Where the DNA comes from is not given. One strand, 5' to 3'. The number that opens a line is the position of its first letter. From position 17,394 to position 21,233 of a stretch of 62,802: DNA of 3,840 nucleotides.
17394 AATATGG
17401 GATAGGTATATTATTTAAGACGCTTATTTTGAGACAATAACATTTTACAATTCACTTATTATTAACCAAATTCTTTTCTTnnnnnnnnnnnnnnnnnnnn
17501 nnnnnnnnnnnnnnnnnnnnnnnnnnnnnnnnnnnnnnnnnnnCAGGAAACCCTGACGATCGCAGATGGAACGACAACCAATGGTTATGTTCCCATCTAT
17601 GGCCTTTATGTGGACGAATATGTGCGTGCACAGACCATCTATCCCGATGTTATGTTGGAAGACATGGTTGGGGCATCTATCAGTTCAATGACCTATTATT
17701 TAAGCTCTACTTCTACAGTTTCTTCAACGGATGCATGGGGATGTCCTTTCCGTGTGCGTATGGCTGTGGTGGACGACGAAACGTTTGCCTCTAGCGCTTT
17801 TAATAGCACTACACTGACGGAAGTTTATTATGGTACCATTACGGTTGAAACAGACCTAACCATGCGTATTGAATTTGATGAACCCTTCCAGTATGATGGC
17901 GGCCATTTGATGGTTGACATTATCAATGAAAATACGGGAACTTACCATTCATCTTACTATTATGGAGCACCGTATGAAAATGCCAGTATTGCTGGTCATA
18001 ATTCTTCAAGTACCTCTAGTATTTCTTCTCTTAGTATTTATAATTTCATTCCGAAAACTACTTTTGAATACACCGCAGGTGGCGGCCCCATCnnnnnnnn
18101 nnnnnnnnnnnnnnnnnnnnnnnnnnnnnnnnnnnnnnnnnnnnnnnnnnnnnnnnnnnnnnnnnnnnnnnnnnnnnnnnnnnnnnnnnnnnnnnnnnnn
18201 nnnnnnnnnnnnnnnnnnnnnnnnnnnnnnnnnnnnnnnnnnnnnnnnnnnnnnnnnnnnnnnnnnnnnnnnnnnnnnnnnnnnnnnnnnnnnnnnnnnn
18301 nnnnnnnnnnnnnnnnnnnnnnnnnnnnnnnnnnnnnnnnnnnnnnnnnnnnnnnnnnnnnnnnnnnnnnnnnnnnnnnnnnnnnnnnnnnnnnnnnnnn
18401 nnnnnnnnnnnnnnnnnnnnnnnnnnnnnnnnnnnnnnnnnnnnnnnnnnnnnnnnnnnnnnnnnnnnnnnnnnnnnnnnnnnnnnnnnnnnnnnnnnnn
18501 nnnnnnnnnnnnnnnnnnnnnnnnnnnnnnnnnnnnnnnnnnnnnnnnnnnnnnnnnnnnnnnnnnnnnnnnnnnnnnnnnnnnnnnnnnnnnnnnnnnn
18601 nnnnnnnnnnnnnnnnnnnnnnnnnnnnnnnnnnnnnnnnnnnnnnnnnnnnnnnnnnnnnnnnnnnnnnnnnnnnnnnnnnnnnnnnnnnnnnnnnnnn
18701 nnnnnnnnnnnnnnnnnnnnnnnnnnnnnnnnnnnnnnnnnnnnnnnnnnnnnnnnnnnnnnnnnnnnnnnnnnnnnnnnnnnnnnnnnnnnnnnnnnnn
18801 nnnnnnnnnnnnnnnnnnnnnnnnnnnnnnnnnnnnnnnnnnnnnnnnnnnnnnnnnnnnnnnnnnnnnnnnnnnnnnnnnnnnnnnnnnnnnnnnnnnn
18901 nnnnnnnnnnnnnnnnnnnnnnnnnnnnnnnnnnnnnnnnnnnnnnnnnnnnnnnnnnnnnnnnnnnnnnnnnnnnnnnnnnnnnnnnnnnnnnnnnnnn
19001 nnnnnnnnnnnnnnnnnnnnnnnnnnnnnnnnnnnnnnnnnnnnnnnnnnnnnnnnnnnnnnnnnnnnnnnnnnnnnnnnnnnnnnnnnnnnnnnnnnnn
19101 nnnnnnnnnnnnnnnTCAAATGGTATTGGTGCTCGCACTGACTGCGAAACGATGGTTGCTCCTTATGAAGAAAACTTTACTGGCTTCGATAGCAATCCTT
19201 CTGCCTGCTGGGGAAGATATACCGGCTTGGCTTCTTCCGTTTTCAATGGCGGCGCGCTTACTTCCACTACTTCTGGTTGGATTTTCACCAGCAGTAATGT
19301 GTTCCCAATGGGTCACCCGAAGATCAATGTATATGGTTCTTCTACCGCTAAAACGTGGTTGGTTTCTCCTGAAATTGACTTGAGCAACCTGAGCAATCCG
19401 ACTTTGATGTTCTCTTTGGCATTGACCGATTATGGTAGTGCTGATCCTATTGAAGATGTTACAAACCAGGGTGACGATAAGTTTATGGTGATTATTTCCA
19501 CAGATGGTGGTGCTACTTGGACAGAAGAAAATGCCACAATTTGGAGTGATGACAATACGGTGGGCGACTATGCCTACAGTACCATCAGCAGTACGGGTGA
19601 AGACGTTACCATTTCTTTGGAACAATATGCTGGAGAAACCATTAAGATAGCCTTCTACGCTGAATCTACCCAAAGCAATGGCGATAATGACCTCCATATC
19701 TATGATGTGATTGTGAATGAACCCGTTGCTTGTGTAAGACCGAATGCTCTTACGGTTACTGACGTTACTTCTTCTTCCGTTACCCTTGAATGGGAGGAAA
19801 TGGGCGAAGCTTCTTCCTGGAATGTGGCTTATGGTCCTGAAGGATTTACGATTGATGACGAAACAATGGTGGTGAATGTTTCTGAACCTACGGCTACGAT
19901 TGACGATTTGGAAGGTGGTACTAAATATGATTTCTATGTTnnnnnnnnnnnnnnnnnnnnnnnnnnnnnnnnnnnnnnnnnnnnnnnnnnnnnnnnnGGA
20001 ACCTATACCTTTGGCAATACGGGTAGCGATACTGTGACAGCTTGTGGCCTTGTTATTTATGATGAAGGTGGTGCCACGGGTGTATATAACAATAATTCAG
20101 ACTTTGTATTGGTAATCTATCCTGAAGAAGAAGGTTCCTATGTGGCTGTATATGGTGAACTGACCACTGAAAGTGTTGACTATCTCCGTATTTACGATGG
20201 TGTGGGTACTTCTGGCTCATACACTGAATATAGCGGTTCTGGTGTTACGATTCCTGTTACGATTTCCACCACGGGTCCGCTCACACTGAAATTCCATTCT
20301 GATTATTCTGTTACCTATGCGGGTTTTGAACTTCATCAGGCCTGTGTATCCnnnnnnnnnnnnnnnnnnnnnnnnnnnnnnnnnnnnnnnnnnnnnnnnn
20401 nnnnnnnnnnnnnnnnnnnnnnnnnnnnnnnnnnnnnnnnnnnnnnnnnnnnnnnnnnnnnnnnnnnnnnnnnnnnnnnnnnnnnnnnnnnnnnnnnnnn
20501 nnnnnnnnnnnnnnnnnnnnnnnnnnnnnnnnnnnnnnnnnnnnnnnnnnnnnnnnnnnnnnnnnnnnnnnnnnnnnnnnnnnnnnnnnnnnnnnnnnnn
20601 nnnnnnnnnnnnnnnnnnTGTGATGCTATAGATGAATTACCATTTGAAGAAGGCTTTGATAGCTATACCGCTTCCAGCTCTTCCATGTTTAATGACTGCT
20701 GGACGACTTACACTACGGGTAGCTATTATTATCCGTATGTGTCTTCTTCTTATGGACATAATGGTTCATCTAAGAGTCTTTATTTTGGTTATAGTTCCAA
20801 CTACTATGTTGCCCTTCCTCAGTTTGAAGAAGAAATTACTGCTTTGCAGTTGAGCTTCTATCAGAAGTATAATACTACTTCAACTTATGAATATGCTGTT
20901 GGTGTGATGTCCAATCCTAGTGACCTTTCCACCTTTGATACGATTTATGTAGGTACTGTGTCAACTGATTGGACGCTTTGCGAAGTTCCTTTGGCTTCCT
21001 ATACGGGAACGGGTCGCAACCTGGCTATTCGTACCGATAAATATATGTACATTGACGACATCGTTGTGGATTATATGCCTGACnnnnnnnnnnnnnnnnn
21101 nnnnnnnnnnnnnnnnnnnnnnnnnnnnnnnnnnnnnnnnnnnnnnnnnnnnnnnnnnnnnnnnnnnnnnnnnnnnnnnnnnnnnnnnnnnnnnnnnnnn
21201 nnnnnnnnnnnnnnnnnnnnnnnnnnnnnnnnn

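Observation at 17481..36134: Tandem array of three giant paralogous T9SS-cargo genes (2075 / 1833 / 2186 aa) built from shuffled, Cys-bracketed modules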

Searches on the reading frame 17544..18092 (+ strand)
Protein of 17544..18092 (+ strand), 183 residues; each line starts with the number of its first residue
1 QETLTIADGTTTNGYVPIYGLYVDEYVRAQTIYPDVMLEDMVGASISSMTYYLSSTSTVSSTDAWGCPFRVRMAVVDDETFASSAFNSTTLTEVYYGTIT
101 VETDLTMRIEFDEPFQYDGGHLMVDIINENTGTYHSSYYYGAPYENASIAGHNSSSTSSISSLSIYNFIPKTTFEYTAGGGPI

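Call 19: search_protein_families(library=pfam, proteins=[window:17544-18092:+], max_evalue=1)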
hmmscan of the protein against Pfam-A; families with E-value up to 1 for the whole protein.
window:17544-18092:+ (183 aa): 0 families

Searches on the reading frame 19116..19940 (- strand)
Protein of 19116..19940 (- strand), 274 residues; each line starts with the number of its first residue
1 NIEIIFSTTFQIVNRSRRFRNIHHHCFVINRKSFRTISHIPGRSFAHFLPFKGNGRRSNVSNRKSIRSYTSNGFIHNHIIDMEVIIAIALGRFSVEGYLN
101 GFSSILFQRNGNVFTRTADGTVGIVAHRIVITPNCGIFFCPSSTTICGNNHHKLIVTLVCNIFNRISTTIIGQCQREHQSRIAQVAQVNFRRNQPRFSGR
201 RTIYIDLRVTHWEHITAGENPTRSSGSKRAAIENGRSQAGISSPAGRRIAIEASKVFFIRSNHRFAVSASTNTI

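Call 95: search_protein_families(library=pfam, proteins=[window:19116-19940:-], max_evalue=0.01)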
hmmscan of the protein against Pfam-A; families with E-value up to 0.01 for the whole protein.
window:19116-19940:- (274 aa): 0 families

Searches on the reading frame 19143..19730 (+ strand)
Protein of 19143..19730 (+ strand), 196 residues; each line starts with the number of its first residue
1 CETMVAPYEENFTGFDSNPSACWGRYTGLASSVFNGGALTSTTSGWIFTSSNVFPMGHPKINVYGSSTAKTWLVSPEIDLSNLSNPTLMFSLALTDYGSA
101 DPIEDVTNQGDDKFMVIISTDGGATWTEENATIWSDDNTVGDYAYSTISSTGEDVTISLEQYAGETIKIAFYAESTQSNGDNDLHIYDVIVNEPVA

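Call 19: search_protein_families(library=pfam, proteins=[window:19143-19730:+], max_evalue=1)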
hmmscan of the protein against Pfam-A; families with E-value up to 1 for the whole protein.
window:19143-19730:+ (196 aa): 7 families
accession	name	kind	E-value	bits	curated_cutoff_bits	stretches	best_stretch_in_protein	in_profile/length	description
PF20773.4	InhA-like_MAM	-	0.0091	16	26.9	1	114-172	82-143/191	Immune inhibitor A-like, MAM domain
PF02012.26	BNR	-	0.024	15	27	1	118-127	2-11/12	BNR/Asp-box repeat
PF24316.1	Tli3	-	0.068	13.9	27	1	112-157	82-127/129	T6SS Tli3 immunity protein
PF21471.3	Reelin_subrepeat-B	-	0.07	13.3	27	1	74-191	28-126/127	Reelin subrepeat B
PF23660.1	NOMO_8th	-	0.092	13.2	27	1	108-177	14-87/105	NOMO eighth prealbumin-like domain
PF08309.17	LVIVD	-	0.22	11.4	20.2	1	78-91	26-39/42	LVIVD repeat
PF12613.13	FliC_D2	-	0.33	11.7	25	0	109-180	31-102/119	Flagellin, D2 domain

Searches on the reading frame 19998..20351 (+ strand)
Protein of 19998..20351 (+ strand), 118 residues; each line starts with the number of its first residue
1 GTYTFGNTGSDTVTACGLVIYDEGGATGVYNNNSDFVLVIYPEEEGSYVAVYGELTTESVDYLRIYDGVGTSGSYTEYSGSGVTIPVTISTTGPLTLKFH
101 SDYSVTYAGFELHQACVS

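Call 19: search_protein_families(library=pfam, proteins=[window:19998-20351:+], max_evalue=1)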
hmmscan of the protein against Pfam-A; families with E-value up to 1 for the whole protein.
window:19998-20351:+ (118 aa): 1 family
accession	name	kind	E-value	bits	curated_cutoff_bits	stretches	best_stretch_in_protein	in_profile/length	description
PF00431.26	CUB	-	0.00013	22.7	21.4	1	59-112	55-108/110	CUB domain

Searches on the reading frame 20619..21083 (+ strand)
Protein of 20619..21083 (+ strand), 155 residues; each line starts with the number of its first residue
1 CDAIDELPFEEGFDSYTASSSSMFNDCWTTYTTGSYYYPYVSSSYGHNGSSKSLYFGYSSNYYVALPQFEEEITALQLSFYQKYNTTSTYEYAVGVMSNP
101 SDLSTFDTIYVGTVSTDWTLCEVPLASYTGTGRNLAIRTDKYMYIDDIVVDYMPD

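Call 66: search_solved_structures(query=A3, max_evalue=1)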
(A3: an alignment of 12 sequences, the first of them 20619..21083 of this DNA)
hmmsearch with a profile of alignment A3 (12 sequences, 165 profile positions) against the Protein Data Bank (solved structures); distinct sequences matched with E-value up to 1: 2.
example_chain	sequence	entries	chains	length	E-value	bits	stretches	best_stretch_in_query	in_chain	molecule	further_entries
3a7q_A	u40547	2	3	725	0.00048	23.6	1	49-161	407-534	Reelin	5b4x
2e26_A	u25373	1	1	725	0.00055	23.4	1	49-161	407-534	Reelin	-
